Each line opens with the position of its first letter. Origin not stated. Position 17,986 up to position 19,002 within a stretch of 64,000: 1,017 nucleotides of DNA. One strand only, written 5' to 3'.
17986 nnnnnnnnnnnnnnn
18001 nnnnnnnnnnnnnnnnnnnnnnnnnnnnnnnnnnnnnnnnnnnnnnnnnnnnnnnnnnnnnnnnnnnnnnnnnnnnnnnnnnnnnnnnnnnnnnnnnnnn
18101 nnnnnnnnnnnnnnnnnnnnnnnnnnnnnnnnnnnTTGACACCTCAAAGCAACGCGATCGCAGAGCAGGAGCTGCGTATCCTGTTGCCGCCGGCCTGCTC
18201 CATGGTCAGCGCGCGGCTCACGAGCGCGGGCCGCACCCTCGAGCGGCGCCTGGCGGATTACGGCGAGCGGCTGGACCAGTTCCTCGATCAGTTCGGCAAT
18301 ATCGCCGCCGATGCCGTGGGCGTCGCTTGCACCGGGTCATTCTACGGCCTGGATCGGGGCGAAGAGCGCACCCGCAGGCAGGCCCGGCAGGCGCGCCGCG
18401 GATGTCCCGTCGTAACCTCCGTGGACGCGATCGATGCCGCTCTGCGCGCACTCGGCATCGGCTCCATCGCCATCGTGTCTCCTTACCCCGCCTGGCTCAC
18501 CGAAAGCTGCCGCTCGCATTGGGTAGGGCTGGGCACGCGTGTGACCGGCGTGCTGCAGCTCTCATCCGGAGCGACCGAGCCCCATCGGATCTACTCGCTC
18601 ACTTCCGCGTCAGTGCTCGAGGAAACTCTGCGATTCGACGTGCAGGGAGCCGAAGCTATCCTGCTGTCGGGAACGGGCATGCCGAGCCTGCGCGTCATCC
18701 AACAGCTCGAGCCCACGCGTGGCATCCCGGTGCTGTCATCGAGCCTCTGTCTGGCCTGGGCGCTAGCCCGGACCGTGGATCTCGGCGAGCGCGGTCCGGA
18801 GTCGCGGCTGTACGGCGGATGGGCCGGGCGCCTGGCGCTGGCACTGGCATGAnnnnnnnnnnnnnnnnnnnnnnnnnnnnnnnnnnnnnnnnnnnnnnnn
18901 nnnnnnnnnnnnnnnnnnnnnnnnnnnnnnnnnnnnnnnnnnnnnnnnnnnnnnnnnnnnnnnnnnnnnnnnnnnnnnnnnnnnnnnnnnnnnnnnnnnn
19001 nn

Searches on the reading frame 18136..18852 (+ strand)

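Call 20: search_protein_families(library=pfam, proteins=[window:18136-18852:+], max_evalue=0.001)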
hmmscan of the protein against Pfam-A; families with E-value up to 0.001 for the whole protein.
window:18136-18852:+ (238 aa): 2 families
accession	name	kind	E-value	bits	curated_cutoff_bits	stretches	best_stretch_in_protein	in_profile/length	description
PF17645.6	Amdase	-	9.6e-14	52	25.9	1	58-219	59-220/228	Arylmalonate decarboxylase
PF01177.27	Asp_Glu_race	-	1.3e-07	32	31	1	58-209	68-210/211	Asp/Glu/Hydantoin racemase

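Call 34: search_protein_families(library=ncbifam, proteins=[window:18136-18852:+], max_evalue=0.00001)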
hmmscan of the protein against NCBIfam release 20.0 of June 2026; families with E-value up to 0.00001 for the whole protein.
window:18136-18852:+ (238 aa): 2 families
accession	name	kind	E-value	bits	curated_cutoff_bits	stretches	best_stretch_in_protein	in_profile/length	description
NF052327.1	arylmal_decarb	equivalog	1.3e-12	47.9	225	1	57-220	60-223/231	arylmalonate decarboxylase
TIGR02990.1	ectoine_eutA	equivalog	1.6e-11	44.2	318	1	58-219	72-229/239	ectoine utilization protein EutA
